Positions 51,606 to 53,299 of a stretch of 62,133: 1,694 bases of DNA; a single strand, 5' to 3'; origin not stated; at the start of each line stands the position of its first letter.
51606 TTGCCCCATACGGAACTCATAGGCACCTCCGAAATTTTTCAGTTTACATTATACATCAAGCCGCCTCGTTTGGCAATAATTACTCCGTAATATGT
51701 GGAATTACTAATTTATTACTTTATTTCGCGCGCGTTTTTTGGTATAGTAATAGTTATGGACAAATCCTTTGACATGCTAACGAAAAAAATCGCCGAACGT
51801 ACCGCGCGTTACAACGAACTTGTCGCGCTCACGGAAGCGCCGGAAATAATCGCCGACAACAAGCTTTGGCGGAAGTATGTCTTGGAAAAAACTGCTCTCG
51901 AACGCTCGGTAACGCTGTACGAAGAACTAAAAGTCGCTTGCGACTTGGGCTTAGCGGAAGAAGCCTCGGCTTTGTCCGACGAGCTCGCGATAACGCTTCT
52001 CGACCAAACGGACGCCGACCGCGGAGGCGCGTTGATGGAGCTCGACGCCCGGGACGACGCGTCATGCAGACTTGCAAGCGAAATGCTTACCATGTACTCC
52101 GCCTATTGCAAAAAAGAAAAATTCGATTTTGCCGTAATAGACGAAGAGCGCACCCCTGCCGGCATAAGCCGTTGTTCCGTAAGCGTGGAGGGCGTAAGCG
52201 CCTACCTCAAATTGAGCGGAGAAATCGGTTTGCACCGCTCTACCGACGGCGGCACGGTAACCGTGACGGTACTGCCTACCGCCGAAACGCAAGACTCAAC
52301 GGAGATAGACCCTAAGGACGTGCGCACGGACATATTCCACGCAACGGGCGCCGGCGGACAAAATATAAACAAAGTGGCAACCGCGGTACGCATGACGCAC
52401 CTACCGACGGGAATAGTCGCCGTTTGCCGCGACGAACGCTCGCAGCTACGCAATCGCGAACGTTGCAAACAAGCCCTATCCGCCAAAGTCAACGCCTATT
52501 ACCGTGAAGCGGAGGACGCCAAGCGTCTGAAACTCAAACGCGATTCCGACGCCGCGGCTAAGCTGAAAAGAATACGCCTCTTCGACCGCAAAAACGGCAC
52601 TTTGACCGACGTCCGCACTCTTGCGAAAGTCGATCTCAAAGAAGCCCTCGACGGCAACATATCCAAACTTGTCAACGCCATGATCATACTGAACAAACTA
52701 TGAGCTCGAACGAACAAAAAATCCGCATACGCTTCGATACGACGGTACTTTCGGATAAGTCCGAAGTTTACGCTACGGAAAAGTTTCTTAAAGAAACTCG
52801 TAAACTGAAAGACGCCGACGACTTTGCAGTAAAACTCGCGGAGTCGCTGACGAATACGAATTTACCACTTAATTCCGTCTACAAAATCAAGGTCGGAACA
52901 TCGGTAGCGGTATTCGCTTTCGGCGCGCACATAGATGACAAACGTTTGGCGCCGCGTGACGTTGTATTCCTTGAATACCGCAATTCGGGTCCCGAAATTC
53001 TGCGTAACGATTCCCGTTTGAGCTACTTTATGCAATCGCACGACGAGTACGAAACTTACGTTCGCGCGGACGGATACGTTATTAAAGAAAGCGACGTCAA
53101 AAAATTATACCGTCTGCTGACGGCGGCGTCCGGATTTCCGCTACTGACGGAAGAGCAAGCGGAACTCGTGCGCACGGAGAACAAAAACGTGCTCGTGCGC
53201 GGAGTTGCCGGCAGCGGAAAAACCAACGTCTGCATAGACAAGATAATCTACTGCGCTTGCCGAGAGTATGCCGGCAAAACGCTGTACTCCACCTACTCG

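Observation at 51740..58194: Five fully translationally coupled genes with no precedent I can name: RF-like / SF1 helicase / coiled-coil / GLUG membrane protein / 2-TM peptide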

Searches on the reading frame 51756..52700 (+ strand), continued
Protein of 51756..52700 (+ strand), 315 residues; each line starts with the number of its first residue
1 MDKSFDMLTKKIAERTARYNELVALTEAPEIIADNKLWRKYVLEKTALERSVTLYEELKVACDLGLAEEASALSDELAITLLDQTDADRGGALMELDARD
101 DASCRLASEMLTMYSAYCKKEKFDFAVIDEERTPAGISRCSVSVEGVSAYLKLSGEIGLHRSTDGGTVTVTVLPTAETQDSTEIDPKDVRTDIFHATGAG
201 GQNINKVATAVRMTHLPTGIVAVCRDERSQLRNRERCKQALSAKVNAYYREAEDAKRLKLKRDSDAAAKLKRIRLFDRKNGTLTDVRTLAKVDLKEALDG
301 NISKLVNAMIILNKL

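Call 19: search_solved_structures(query=window:51756-52700:+, show_alignments=2, max_evalue=0.00001)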
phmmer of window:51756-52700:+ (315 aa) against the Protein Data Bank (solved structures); distinct sequences matched with E-value up to 0.00001: 45.
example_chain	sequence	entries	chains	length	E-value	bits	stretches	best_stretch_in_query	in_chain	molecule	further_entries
1zbt_A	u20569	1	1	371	1.6e-35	126.2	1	75-313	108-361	Peptide chain release factor 1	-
4v4r_AY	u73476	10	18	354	9.3e-29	104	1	18-309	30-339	Peptide chain release factor 1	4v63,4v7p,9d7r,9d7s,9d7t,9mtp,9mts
9mtr_1w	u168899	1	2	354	5.1e-28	101.6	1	18-309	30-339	Peptide chain release factor 1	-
9mtq_1w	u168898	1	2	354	5.6e-28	101.5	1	18-309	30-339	Peptide chain release factor 1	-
2fvo_A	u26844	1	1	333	6.8e-28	101.2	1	85-310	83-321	Peptide chain release factor 1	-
1rq0_A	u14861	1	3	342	7.4e-28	101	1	85-310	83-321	Peptide chain release factor 1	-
5j30_QY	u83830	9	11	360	4.1e-27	98.6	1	68-310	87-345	Peptide chain release factor 1 | Peptide chain release factor RF1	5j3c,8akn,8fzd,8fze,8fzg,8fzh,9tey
6dnc_MA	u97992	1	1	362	4.2e-27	98.6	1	68-310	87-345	Peptide chain release factor 1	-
5j4d_JA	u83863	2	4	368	4.5e-27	98.5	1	67-310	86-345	Peptide chain release factor 1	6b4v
2b3t_B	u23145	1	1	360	5.4e-27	98.2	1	68-310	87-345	Peptide chain release factor 1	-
7nqh_BL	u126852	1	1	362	8.2e-27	97.6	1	64-298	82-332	Peptide chain release factor 1-like, mitochondrial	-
6boh_JA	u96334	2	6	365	9.1e-27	97.5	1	68-310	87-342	Peptide chain release factor 1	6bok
7m5d_A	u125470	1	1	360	1.5e-26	96.8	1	68-310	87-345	Peptide chain release factor 1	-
6gxn_v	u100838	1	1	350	1.6e-26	96.7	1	68-310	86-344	Peptide chain release factor RF1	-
4v5e_AY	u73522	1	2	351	5.1e-26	95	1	61-307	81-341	PEPTIDE CHAIN RELEASE FACTOR 2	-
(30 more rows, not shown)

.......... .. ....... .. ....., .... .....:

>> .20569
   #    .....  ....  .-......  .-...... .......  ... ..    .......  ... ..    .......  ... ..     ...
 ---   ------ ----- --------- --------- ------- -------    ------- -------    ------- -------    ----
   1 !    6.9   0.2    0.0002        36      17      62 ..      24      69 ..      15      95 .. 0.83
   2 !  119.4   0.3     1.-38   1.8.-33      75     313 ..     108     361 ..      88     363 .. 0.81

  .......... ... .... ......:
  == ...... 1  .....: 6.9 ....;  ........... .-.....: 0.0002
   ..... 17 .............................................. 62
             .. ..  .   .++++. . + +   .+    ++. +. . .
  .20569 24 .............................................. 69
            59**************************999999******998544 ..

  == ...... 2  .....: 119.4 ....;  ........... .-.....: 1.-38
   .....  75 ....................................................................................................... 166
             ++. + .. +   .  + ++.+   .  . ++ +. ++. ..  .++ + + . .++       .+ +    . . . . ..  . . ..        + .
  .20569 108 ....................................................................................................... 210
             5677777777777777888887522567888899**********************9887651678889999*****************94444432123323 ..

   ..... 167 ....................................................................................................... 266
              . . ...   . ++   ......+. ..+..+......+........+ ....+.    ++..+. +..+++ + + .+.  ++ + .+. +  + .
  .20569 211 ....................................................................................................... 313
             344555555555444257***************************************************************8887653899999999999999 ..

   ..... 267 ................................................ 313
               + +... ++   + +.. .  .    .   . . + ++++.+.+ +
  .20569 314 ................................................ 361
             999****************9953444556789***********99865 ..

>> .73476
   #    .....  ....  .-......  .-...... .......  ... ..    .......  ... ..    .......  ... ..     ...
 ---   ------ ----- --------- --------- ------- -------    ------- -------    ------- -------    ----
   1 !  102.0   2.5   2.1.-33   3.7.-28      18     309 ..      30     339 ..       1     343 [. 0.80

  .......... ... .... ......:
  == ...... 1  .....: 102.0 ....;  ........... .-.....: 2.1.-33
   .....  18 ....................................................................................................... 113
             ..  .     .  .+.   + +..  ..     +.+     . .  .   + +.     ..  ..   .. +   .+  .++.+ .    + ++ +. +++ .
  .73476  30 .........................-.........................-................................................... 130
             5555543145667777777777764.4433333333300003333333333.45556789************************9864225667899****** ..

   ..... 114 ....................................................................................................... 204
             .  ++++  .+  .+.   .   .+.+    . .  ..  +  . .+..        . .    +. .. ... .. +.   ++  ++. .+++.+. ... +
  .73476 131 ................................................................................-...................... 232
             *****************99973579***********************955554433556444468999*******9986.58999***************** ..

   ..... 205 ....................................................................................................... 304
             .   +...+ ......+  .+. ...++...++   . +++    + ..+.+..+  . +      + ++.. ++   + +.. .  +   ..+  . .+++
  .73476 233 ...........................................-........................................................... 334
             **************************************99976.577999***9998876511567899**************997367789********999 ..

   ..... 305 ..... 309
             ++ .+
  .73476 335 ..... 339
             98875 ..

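Call 73: search_protein_families(library=phrogs, proteins=[window:51756-52700:+], max_evalue=0.001)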
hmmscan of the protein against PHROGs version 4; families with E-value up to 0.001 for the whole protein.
window:51756-52700:+ (315 aa): 5 families
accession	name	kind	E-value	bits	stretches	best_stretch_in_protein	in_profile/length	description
phrog_19918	-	unknown function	3.9e-45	155.6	1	67-312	85-345/355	-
phrog_20323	-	other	3.3e-13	50.3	1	184-250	2-67/73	RF-1 domain peptide chain release factor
phrog_3122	-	other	3.3e-10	41.2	1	187-245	30-90/136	RF-1 domain peptide chain release factor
phrog_35727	-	unknown function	2.4e-09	38.1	1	184-299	2-116/162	-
phrog_32571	-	unknown function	7.4e-05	23.8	1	170-248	45-119/136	-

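Call 80: search_protein_families(library=pfam, proteins=[L008:14145-16127:+], max_evalue=0.05)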
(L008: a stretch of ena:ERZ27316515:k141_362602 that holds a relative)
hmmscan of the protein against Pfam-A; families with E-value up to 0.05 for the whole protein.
L008:14145-16127:+ (661 aa): 1 family
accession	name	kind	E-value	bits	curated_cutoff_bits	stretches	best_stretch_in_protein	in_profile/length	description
PF01616.22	Orbi_NS3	-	0.031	14.3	27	0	114-196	37-115/179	Orbivirus NS3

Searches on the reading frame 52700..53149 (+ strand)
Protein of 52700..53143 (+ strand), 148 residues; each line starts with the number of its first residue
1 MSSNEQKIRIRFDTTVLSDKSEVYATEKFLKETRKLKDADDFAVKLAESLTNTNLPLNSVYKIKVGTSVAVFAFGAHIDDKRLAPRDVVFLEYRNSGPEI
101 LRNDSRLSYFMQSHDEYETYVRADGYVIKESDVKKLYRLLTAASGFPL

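Call 40: search_protein_families(library=pfam, proteins=[window:52700-53143:+], max_evalue=10)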
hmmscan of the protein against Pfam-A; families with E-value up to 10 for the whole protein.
window:52700-53143:+ (148 aa): 2 families
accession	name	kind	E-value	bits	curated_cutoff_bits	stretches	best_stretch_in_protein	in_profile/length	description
PF22793.1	DUF7013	-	0.0027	18.2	27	1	28-140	5-106/158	Domain of unknown function (DUF7013)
PF17618.7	SL4P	-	0.023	15.2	28.1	1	37-64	24-51/88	Uncharacterized Strongylid L4 protein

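Call 79: search_solved_structures(query=A6, max_evalue=10)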
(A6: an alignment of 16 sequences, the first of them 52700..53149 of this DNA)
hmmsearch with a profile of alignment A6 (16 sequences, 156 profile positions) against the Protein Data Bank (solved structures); distinct sequences matched with E-value up to 10: 0.
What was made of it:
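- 52700..55093 (+): g2: UvrD/PcrA-like SF1 ATPase/helicase (797 aa). Private alpha/beta N-domain (1-148), motor core (150-615) with a long helical insertion and a small 2B region, and a helical-repeat C-terminal domain (619-796). The N-domain has no PDB or Pfam relative (calls 40, 79).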
